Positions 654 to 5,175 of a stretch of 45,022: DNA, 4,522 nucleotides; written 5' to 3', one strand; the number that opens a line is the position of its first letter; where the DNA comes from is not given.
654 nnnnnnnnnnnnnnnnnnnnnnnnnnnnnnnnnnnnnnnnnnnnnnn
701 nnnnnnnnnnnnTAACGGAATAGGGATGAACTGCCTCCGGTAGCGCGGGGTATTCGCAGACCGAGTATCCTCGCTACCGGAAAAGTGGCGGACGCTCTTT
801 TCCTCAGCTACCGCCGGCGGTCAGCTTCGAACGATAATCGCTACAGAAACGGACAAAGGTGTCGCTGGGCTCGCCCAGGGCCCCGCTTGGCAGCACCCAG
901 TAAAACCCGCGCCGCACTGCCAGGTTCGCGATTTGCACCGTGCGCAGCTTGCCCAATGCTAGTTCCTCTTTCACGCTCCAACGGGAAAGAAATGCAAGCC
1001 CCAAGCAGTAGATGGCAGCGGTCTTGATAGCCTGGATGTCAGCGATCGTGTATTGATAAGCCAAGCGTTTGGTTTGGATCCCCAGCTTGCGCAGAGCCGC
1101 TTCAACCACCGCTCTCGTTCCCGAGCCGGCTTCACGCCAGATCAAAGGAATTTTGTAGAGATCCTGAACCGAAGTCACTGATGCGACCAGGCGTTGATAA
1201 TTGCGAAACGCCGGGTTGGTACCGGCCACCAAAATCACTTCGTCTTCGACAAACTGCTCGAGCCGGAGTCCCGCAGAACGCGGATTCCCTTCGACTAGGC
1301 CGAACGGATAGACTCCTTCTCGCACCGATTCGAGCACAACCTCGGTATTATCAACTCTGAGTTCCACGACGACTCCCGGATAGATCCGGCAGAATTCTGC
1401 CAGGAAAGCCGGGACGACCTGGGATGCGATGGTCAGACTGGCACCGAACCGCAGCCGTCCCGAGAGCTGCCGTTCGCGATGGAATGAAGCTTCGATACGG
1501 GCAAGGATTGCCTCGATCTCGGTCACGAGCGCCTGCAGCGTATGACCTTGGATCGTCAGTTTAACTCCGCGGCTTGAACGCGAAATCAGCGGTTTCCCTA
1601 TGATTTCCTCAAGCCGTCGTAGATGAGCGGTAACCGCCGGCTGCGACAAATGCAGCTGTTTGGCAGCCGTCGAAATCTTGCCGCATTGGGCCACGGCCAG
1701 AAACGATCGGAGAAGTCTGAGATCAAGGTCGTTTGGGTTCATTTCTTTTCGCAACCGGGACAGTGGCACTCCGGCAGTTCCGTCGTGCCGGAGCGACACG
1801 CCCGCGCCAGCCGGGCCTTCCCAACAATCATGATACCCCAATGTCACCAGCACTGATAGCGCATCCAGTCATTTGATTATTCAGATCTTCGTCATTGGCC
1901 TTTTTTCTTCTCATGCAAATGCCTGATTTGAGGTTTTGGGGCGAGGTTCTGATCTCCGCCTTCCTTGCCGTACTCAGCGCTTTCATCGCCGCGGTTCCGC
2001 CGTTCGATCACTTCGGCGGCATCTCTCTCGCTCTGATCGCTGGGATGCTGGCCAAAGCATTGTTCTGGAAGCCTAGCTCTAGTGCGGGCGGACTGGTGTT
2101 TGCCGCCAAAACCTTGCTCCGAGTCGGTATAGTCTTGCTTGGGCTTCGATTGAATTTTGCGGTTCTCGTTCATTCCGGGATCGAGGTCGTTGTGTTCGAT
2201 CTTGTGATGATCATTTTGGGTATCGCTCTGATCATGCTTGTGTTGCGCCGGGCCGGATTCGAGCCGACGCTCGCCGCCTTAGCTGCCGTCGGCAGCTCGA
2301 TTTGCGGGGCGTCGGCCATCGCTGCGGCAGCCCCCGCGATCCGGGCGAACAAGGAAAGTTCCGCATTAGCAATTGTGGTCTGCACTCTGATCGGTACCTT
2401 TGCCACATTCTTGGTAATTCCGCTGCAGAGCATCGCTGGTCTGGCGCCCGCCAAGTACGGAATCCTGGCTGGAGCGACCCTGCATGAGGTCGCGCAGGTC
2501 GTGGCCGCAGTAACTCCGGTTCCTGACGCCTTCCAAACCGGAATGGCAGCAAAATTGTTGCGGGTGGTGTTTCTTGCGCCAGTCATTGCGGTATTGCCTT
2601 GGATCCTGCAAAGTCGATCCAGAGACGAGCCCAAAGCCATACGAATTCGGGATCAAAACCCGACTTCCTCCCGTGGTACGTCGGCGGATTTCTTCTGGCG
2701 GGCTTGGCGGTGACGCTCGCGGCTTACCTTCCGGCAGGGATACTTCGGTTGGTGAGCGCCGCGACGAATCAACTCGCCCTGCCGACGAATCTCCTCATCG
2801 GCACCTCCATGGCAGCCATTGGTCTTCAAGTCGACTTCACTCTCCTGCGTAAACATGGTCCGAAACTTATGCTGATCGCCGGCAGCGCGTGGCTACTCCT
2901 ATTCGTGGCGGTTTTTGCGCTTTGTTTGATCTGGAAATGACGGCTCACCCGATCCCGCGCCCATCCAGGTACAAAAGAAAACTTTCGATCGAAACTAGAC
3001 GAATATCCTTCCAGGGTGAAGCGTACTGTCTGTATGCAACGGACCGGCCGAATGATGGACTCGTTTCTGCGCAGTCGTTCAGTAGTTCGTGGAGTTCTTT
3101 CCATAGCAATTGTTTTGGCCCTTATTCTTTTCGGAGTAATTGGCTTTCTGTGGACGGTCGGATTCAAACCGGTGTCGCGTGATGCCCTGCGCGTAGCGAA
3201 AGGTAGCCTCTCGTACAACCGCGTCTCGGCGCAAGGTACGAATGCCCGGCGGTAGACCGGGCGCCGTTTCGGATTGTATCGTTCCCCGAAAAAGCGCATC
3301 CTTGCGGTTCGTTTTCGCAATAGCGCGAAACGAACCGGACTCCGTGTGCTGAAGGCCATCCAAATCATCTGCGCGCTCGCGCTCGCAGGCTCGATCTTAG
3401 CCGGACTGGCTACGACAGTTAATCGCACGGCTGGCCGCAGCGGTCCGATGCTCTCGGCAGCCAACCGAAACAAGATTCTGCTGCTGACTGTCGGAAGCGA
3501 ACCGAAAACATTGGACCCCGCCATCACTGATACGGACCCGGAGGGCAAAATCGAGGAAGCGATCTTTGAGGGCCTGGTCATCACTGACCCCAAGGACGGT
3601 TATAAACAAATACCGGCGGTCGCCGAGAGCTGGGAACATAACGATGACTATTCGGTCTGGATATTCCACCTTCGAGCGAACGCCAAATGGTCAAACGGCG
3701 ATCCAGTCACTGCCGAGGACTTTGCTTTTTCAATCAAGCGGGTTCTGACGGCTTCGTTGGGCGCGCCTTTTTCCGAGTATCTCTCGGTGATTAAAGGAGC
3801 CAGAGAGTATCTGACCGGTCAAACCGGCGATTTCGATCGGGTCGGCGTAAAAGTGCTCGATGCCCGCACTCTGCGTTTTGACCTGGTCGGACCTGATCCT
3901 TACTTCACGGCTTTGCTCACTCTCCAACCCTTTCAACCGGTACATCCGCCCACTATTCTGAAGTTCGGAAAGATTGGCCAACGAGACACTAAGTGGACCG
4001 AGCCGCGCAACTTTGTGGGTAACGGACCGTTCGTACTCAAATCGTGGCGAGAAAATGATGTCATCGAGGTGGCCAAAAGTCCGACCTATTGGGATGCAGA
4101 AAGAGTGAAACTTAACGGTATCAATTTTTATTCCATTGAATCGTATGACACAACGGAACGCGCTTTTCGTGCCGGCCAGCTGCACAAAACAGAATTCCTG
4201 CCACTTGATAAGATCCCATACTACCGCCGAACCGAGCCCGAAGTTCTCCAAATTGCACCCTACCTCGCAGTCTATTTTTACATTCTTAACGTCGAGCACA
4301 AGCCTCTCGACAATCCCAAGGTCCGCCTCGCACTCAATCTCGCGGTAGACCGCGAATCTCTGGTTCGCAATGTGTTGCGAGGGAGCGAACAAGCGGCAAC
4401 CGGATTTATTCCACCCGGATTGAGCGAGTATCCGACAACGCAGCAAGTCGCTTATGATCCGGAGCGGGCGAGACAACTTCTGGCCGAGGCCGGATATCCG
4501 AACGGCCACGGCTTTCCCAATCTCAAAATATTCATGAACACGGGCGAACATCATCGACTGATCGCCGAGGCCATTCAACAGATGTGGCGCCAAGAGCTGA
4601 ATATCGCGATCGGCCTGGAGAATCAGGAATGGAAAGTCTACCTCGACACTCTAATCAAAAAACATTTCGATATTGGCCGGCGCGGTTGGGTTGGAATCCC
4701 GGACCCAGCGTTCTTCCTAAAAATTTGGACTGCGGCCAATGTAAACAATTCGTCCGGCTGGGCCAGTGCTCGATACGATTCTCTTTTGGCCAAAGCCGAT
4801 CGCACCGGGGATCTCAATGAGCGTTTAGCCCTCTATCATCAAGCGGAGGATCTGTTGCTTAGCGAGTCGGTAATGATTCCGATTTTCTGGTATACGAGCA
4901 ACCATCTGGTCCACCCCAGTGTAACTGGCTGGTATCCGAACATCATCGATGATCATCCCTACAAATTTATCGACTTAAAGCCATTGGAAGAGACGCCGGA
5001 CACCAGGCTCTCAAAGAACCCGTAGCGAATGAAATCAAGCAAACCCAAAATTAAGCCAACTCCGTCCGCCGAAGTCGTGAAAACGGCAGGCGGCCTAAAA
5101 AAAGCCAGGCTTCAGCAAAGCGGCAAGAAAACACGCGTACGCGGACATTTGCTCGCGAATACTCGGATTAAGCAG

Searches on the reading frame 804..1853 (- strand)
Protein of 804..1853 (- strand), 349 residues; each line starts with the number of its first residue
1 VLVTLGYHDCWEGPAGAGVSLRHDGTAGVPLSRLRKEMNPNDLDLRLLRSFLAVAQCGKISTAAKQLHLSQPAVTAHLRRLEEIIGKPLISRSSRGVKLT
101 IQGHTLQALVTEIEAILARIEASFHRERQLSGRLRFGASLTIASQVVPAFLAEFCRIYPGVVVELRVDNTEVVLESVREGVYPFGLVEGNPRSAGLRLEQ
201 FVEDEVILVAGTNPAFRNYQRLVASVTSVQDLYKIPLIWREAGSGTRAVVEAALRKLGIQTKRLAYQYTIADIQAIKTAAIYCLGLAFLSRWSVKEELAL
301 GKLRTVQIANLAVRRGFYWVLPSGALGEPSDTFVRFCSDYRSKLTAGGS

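Call 18: search_protein_families(library=pfam, proteins=[window:804-1853:-], max_evalue=0.001)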
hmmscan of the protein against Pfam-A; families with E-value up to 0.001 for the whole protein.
window:804-1853:- (349 aa): 4 families
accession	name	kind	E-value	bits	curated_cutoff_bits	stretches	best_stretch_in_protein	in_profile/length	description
PF03466.25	LysR_substrate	-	3.9e-34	118.3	28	1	128-339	2-206/209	LysR substrate binding domain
PF00126.33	HTH_1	-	2.6e-20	72.6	26.6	1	45-103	1-59/60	Bacterial regulatory helix-turn-helix protein, lysR family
PF13556.12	HTH_30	-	8.7e-05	22.7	27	1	47-89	4-44/59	PucR C-terminal helix-turn-helix domain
PF12727.12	PBP_like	-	0.00011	21.9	27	1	225-265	82-124/193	PBP superfamily domain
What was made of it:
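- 804..1853 (-): LysR-type regulator convergent with copy 1; the probable true start is near 1742. It is a candidate regulator of copy 1 (inferred). Pfam HTH_1 plus LysR_substrate (call 18).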

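Call 83: search_protein_families(library=ncbifam, proteins=[window:804-1742:-], max_evalue=0.00001)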
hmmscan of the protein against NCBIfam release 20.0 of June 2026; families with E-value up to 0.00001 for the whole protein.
window:804-1742:- (312 aa): 54 families (the best 25 are shown)
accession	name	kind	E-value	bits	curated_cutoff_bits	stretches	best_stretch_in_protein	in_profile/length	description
NF040786.1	LysR_Sec_metab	equivalog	1.3e-55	188.5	250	1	6-301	1-295/298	selenium metabolism-associated LysR family transcriptional regulator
NF040889.1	trans_reg_YeiE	equivalog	1.6e-44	152.3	480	1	6-283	3-268/288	DNA-binding transcriptional regulator YeiE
NF045990.1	TransRegCbbRRhodb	equivalog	4.1e-39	134.4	450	1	3-286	3-281/304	LysR family regulator CbbR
NF008095.0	PRK10837.1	subfamily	9.9e-38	130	281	1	7-284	4-269/290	LysR family transcriptional regulator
TIGR03339.1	phn_lysR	subfamily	1e-36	126.7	341.1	1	11-274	2-252/279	aminoethylphosphonate catabolism associated LysR family transcriptional regulator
TIGR02424.1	TF_pcaQ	equivalog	3.2e-27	95.2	303.8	1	6-230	3-225/300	pca operon transcription factor PcaQ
NF008352.0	PRK11139.1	subfamily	5.1e-23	81.6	288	1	8-289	8-276/305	transcriptional regulator GcvA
TIGR03418.1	chol_sulf_TF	equivalog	1.5e-22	80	324.8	1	6-286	1-273/291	choline sulfate utilization transcriptional regulator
NF008722.0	PRK11716.1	equivalog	4e-22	78.6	246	1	6-225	1-217/293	HTH-type transcriptional activator IlvY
NF008416.0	PRK11242.1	equivalog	4.8e-22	78.6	277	1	8-225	3-217/300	transcriptional regulator CynR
NF053705.1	TransRegGltCGpos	equivalog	1.5e-21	76.9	350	1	7-307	2-296/300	glutamate biosynthesis transcriptional regulator GltC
NF047711.1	PutUtilRegPtrR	equivalog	8.3e-21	74.3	400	1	7-176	2-170/283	putrescine utilization regulator PtrR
NF041036.1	decaheme_TF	subfamily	2.6e-20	73.1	210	1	7-277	2-268/301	multiheme cytochrome-associated LysR family transcriptional regulator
NF045775.1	acetoin_reg_AlsR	exception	5.2e-19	68.8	430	1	7-201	2-192/290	acetoin biosynthesis transcriptional regulator AlsR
NF047520.1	trans_act_CidR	equivalog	6.5e-19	68.2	415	1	6-181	1-177/292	cidABC operon transcriptional activator CidR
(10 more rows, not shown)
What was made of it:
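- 804..1853 (-): The best NCBIfam matches are the selenium-metabolism LysR and YeiE, both below their cut-offs (call 83).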

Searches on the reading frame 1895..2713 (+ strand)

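Call 69: search_protein_families(library=pfam, proteins=[window:1895-2713:+], max_evalue=0.00001)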
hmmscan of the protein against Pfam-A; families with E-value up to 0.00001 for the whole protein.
window:1895-2713:+ (272 aa): 1 family
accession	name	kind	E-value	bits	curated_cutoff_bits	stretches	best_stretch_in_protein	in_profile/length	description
PF03601.19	Cons_hypoth698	-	4.3e-50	170.8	24.5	1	19-247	4-235/304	Conserved hypothetical protein 698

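Call 83: search_protein_families(library=ncbifam, proteins=[window:1895-2713:+], max_evalue=0.00001)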
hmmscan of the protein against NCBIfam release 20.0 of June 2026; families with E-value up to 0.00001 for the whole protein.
window:1895-2713:+ (272 aa): 1 family
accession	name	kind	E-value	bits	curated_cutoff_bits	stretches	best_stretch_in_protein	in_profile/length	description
TIGR00698.1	TIGR00698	subfamily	3.5e-38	131.7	232.6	1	17-241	6-238/335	YeiH family putative sulfate export transporter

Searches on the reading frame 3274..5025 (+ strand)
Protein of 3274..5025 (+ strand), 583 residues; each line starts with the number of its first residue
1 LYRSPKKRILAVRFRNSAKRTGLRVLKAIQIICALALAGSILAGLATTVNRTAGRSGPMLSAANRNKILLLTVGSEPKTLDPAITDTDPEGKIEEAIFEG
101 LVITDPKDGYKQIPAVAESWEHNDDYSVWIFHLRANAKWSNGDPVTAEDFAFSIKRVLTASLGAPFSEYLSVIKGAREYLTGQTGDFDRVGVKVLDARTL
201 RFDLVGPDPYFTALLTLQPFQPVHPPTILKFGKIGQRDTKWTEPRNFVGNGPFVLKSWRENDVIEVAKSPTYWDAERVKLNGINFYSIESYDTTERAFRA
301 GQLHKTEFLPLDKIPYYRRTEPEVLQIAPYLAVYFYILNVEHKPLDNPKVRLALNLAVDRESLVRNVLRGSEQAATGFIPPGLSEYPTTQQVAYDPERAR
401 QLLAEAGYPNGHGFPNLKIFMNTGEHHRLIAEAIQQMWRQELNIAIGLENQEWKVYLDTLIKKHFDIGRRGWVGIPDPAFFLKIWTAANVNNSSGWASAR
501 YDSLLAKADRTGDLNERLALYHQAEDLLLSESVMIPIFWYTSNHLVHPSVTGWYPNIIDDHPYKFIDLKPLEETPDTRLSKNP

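Call 18: search_protein_families(library=pfam, proteins=[window:3274-5025:+], max_evalue=0.001)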
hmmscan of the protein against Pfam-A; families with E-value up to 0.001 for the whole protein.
window:3274-5025:+ (583 aa): 1 family
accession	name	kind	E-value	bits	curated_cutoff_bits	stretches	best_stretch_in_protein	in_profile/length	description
PF00496.27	SBP_bac_5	-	2.6e-93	313.5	32.4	1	113-489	3-364/368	Bacterial extracellular solute-binding proteins, family 5 Middle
